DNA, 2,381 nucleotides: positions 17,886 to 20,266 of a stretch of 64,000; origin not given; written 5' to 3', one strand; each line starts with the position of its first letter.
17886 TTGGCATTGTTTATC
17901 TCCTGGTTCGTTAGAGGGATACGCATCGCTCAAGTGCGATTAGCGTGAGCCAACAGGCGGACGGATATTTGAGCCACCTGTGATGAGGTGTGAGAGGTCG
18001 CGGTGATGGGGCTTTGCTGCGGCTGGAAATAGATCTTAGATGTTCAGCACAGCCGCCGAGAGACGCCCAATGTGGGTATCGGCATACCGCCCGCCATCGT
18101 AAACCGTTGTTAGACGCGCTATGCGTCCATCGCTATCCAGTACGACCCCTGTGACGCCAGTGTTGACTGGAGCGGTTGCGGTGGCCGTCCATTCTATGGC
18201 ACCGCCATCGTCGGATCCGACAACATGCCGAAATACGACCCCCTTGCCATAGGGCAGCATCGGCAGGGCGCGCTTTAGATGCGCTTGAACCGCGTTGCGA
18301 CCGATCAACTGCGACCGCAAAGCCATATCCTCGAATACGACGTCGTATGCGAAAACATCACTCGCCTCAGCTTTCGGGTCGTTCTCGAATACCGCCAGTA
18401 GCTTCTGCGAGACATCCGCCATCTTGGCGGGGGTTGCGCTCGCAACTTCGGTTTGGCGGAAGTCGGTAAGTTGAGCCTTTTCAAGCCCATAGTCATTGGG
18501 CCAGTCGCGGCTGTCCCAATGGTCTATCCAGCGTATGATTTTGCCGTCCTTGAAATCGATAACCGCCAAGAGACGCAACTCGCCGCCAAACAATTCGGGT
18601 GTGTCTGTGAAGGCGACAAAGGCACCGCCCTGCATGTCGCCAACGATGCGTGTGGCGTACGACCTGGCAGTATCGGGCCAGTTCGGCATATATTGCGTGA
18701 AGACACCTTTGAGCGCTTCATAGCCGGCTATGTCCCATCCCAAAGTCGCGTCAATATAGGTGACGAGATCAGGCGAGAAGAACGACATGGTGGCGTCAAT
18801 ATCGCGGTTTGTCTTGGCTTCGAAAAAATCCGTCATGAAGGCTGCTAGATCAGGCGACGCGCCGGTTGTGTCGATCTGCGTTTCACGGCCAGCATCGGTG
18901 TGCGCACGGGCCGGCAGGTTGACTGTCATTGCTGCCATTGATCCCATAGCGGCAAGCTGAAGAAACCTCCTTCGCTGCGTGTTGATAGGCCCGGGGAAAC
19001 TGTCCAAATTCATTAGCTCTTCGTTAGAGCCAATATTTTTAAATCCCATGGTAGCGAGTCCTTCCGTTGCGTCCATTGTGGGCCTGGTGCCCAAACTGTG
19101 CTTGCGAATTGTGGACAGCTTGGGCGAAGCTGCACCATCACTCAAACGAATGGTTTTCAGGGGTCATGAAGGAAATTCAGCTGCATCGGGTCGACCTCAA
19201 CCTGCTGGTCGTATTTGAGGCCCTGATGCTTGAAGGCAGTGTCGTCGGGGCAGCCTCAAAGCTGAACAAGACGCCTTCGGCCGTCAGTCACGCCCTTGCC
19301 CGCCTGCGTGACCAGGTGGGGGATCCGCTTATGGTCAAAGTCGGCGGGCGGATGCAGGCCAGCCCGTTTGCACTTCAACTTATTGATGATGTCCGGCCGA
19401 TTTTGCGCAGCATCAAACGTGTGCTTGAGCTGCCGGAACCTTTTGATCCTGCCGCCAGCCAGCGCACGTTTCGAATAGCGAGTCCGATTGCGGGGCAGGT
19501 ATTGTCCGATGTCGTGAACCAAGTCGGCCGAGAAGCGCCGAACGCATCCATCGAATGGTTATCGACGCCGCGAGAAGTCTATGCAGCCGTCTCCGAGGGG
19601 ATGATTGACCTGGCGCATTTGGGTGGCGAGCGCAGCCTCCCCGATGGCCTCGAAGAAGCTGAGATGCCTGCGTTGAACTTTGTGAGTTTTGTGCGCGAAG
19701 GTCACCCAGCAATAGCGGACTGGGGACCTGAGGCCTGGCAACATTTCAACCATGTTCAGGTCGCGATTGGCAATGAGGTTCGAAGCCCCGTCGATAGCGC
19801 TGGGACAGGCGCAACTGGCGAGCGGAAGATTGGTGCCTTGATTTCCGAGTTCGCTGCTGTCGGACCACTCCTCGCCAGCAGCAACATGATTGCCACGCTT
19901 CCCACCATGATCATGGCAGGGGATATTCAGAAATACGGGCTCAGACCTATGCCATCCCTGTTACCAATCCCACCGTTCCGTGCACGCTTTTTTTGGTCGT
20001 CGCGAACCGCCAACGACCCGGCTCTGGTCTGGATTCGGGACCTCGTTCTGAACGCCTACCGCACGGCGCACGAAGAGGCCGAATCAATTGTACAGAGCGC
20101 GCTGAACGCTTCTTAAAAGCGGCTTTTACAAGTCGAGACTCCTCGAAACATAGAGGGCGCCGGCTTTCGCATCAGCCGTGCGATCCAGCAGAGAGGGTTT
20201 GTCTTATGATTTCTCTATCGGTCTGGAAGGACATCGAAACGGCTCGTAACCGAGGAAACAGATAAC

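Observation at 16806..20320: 3.5-kb lower-GC insertion flanked by ~30-bp direct repeats, without mobility genes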

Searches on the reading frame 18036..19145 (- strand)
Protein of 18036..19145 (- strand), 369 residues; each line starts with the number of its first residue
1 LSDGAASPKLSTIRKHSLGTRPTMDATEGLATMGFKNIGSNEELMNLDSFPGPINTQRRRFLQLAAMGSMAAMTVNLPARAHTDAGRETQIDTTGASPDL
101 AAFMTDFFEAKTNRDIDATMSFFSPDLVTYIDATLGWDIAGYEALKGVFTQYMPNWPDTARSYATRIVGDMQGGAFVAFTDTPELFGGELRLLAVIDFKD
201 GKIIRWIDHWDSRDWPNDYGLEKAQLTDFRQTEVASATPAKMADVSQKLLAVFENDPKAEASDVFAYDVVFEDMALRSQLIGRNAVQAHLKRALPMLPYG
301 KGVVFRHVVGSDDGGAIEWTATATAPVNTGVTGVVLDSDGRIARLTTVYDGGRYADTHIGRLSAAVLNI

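Call 9: search_protein_families(library=pfam, proteins=[window:18036-19145:-], max_evalue=0.01)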
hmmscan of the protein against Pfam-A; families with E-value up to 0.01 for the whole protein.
window:18036-19145:- (369 aa): 3 families
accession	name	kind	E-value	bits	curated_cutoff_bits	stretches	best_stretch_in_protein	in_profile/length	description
PF12680.13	SnoaL_2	-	4.4e-16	59.8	27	2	105-206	2-102/102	SnoaL-like domain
PF13474.12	SnoaL_3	-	9.4e-05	23.2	22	1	102-170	3-70/121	SnoaL-like domain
PF07366.18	SnoaL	-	0.00099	19.4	28.4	0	244-325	2-81/126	SnoaL-like polyketide cyclase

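Call 17: find_homologous_proteins(query=window:18036-19049:-, max_evalue=0.00001)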
Query window:18036-19049:- (337 aa): 993 proteins with E <= 0.00001 among 5523 candidates; the best 120 are listed.
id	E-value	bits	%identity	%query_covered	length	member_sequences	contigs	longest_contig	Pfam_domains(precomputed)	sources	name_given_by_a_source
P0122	6.7e-224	760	100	100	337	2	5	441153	PF12680.14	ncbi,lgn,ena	-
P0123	3.6e-176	603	81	100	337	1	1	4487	PF12680.14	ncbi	-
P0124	1.0e-163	562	85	88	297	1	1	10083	PF12680.14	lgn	-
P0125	1.6e-161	555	75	100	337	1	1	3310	PF12680.14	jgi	-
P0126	7.0e-158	543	73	100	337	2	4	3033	PF12680.14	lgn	-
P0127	1.5e-156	539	73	100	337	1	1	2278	PF12680.14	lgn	-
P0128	3.6e-156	537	73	100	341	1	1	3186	PF12680.14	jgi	-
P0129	7.1e-139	481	67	99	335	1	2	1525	PF12680.14,PF13474.13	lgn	-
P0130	9.9e-137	474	67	94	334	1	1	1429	PF12680.14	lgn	-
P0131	7.2e-136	471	68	94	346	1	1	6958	PF12680.14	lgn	-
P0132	2.9e-135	469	67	94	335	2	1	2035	PF12680.14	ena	-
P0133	1.7e-134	466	66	94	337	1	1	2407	PF12680.14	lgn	-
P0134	4.0e-129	449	62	94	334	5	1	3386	PF12680.14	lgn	-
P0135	4.7e-129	448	64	95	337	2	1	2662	PF12680.14,PF13474.13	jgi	jgi:ketosteroid isomerase-like protein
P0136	2.0e-127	443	64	96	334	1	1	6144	PF12680.14,PF13474.13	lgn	-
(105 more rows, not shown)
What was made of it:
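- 18036..19049 (-): Cargo gene 3: Tat-signal (RRRFLQL) tandem SnoaL/NTF2-like protein, 337 aa. Homologues of 73-85% identity occur in other metagenome contigs (call 17).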

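Call 19: find_encoding_contigs(protein=P0124, flank=10000, max_places=4)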
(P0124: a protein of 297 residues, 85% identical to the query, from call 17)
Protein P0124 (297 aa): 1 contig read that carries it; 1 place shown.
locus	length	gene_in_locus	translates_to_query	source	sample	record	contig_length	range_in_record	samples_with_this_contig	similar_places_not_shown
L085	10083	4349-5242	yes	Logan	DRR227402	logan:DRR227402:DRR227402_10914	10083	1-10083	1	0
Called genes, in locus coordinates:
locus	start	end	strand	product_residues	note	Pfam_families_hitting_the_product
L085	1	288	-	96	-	?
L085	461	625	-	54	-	-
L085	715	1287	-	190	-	PF03729:DUF308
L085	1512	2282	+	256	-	PF00588:SpoU_methylase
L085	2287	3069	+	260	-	PF01177:Asp_Glu_race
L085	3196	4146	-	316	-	PF00126:HTH_1, PF03466:LysR_substrate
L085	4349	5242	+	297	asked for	PF12680:SnoaL_2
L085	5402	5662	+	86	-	-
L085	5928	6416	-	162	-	PF09933:DUF2165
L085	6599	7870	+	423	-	PF02417:Chromate_transp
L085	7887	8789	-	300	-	-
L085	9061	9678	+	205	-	PF00163:Ribosomal_S4, PF01479:S4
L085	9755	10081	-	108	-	?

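Call 20: find_encoding_contigs(protein=P0123, flank=10000, max_places=4)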
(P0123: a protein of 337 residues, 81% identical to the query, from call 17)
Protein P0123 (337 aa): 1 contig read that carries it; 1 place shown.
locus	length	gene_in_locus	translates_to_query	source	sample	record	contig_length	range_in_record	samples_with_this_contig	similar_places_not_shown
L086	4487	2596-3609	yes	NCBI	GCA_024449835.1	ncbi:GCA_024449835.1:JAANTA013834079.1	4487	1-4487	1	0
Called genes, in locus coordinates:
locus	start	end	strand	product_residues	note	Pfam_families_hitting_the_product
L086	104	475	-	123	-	PF20556:DUF6768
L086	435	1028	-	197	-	PF07638:Sigma70_ECF, PF04542:Sigma70_r2, PF08281:Sigma70_r4_2, PF04545:Sigma70_r4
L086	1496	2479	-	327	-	PF00126:HTH_1, PF03466:LysR_substrate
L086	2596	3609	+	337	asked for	PF12680:SnoaL_2 (weak)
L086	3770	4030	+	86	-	-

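Call 21: find_encoding_contigs(protein=P0131, flank=10000, max_places=4)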
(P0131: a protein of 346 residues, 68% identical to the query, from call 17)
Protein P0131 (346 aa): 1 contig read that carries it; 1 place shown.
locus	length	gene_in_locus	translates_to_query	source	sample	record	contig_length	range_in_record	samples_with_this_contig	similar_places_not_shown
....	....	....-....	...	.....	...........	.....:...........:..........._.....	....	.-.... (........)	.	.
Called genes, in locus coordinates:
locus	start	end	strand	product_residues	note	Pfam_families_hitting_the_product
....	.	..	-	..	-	?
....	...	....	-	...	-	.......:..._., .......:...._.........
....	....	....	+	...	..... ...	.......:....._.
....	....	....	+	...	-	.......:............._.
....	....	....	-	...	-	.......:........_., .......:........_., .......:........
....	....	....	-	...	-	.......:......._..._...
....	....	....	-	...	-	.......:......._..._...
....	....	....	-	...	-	?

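Call 34: find_encoding_contigs(protein=P0125, flank=10000, max_places=4)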
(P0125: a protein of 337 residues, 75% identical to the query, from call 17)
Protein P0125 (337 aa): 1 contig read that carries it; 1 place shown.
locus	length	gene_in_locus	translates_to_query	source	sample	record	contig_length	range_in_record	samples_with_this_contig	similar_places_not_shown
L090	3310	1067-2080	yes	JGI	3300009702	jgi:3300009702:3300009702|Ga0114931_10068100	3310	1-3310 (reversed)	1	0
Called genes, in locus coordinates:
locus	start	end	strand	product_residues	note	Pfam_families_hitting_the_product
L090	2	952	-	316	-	PF00126:HTH_1, PF03466:LysR_substrate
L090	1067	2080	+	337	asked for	PF12680:SnoaL_2 (weak)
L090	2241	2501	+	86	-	-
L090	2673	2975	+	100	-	PF07045:DUF1330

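Call 36: find_encoding_contigs(protein=P0128, flank=10000, max_places=4)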
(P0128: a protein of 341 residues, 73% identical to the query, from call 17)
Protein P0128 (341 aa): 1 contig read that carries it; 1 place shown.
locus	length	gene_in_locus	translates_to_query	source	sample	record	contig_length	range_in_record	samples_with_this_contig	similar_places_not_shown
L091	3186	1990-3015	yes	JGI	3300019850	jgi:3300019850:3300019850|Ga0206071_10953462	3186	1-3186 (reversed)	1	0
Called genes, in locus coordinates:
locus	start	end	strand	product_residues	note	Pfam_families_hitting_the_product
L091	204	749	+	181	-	-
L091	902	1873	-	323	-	PF00126:HTH_1, PF03466:LysR_substrate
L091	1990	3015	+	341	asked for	PF12680:SnoaL_2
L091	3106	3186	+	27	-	?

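Call 37: find_encoding_contigs(protein=P0126, flank=10000, max_places=6)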
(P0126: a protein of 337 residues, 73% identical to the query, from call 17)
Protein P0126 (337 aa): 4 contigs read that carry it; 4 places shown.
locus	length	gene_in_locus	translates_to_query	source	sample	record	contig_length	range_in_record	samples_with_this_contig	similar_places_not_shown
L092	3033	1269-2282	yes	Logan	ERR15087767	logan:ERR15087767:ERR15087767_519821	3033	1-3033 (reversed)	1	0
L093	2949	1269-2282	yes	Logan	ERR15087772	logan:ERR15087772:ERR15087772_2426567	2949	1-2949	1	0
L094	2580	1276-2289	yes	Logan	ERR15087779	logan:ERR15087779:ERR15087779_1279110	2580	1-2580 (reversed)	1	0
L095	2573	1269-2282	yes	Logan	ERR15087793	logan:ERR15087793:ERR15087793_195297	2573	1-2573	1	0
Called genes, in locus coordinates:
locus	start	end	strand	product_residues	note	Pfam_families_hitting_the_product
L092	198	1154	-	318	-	PF00126:HTH_1, PF03466:LysR_substrate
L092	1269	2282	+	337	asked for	PF12680:SnoaL_2 (weak)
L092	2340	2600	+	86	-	-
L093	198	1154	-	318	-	PF00126:HTH_1, PF03466:LysR_substrate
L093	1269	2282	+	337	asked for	PF12680:SnoaL_2 (weak)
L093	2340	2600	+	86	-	-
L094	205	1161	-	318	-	PF00126:HTH_1, PF03466:LysR_substrate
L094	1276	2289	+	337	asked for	PF12680:SnoaL_2 (weak)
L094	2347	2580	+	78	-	?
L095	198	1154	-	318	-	PF00126:HTH_1, PF03466:LysR_substrate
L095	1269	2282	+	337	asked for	PF12680:SnoaL_2 (weak)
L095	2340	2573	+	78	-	?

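Call 49: search_protein_families(library=ncbifam, proteins=[window:18036-19049:-], max_evalue=1)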
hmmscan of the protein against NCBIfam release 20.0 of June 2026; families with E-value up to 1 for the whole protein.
window:18036-19049:- (337 aa): 3 families
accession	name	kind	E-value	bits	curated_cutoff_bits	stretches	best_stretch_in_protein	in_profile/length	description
TIGR02096.1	TIGR02096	subfamily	4.4e-10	40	97.1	1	215-292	5-82/129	ketosteroid isomerase-related protein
NF006089.0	PRK08241.1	subfamily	0.013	14.6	240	1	47-191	196-338/343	RNA polymerase subunit sigma-70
NF005085.0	PRK06520.1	subfamily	0.12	11.5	313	1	26-83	121-174/368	5-methyltetrahydropteroyltriglutamate--homocysteine S-methyltransferase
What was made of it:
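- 18036..19049 (-): Pfam SnoaL_2, two stretches (call 9); TIGR02096 ketosteroid-isomerase-related, below its cutoff (call 49).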

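Call 51: search_solved_structures(query=window:18036-19049:-, max_evalue=0.01)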
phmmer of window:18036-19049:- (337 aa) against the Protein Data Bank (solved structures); distinct sequences matched with E-value up to 0.01: 0.

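Call 58: find_related_loci(query=window:18036-19049:-, collection=viral_contigs, flank=10000)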
Query window:18036-19049:- (337 aa) in viral_contigs; peptide patterns used: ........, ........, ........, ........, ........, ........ (x = any residue, [..] = any of these).
2 stretches matched a pattern, but none encodes a relative of the query by tblastn (E <= 1e-3).
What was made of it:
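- Tried and rejected: The viral_contigs scan found nothing (call 58).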

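Call 59: find_encoding_contigs(protein=P0136, flank=10000, max_places=3)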
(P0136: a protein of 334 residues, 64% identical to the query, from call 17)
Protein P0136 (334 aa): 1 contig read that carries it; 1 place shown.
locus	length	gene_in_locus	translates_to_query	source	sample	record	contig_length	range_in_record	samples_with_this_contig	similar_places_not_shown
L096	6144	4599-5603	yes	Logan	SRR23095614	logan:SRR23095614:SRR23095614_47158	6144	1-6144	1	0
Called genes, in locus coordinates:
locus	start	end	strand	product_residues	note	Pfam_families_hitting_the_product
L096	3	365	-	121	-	?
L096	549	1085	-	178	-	-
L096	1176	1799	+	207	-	PF04299:FMN_bind_2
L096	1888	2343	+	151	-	PF17200:sCache_2, PF08269:dCache_2 (weak)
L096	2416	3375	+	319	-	-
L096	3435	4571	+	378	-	PF01551:Peptidase_M23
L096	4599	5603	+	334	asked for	PF12680:SnoaL_2 (weak), PF13474:SnoaL_3 (faint), PF12680:SnoaL_2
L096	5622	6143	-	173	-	?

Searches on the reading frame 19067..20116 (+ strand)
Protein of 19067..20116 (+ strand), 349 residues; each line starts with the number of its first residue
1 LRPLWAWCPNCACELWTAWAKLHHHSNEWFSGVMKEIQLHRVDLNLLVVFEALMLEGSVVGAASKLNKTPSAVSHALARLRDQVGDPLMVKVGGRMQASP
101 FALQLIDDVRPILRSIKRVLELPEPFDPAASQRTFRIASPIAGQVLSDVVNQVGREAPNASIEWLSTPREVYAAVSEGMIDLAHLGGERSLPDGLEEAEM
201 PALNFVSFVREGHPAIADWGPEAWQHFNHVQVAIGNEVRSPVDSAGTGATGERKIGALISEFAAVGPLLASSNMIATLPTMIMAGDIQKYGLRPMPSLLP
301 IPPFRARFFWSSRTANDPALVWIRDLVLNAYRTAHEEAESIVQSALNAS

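Call 9: search_protein_families(library=pfam, proteins=[window:19067-20116:+], max_evalue=0.01)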
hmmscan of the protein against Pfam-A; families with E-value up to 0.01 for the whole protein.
window:19067-20116:+ (349 aa): 2 families
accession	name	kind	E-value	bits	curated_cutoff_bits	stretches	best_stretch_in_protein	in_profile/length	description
PF00126.33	HTH_1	-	3.2e-13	49.9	26.6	1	44-101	1-58/60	Bacterial regulatory helix-turn-helix protein, lysR family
PF03466.25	LysR_substrate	-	4.3e-13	49.6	28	1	131-330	4-207/209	LysR substrate binding domain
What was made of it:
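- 19166..20116 (+): Cargo gene 4: LysR-family regulator, 316 aa, divergent from the SnoaL gene. Pfam HTH_1 plus LysR_substrate (call 9).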

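Call 49: search_protein_families(library=ncbifam, proteins=[window:19166-20116:+], max_evalue=1)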
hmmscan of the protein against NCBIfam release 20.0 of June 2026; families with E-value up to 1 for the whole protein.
window:19166-20116:+ (316 aa): 33 families (the best 25 are shown)
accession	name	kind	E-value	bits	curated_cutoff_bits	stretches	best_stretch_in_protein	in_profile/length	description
NF050187.1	TransRegBsrAPseudo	equivalog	5.6e-35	120.9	480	1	4-295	3-296/298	LysR family transcriptional regulator BsrA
NF007063.1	PRK09508.1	equivalog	6.9e-22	78.1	262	1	2-295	8-302/307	transcriptional regulator LeuO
NF007581.0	PRK10216.1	equivalog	7.6e-21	74.5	314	1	5-299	4-316/319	HTH-type transcriptional regulator YidZ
NF045905.1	TransRegLelALeg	equivalog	4.6e-17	62.3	500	1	5-107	3-105/305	LysR family transcriptional regulator LelA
NF047710.1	TransRegCitRGProt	equivalog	6.5e-16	58.5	400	1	5-77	6-78/295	DNA-binding transcriptional repressor CitR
NF008554.1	PRK11482.1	equivalog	2.8e-15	56.1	277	1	6-251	26-269/317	YbeF family transcriptional regulator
NF008239.0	PRK11013.1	equivalog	5.3e-10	38.8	288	1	9-212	4-210/309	LysR family transcriptional regulator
NF008095.0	PRK10837.1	subfamily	8e-07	28.6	281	1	9-156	3-148/290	LysR family transcriptional regulator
NF007667.0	PRK10341.1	equivalog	8.7e-07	28.2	308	1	12-150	10-150/312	transcriptional regulator TdcA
NF040889.1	trans_reg_YeiE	equivalog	1.2e-06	28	480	1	9-157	3-149/288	DNA-binding transcriptional regulator YeiE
NF047711.1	PutUtilRegPtrR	equivalog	2.6e-06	26.8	400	1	10-80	2-72/283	putrescine utilization regulator PtrR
NF040786.1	LysR_Sec_metab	equivalog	6e-06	25.5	250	1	10-154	2-148/298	selenium metabolism-associated LysR family transcriptional regulator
NF053705.1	TransRegGltCGpos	equivalog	9e-06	25.1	350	1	26-153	18-147/300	glutamate biosynthesis transcriptional regulator GltC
NF008294.1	PRK11074.1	equivalog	3e-05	23.5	345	1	14-86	7-79/300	DNA-binding transcriptional activator PunR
NF008352.0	PRK11139.1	subfamily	4.3e-05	22.7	288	1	11-87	8-84/305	transcriptional regulator GcvA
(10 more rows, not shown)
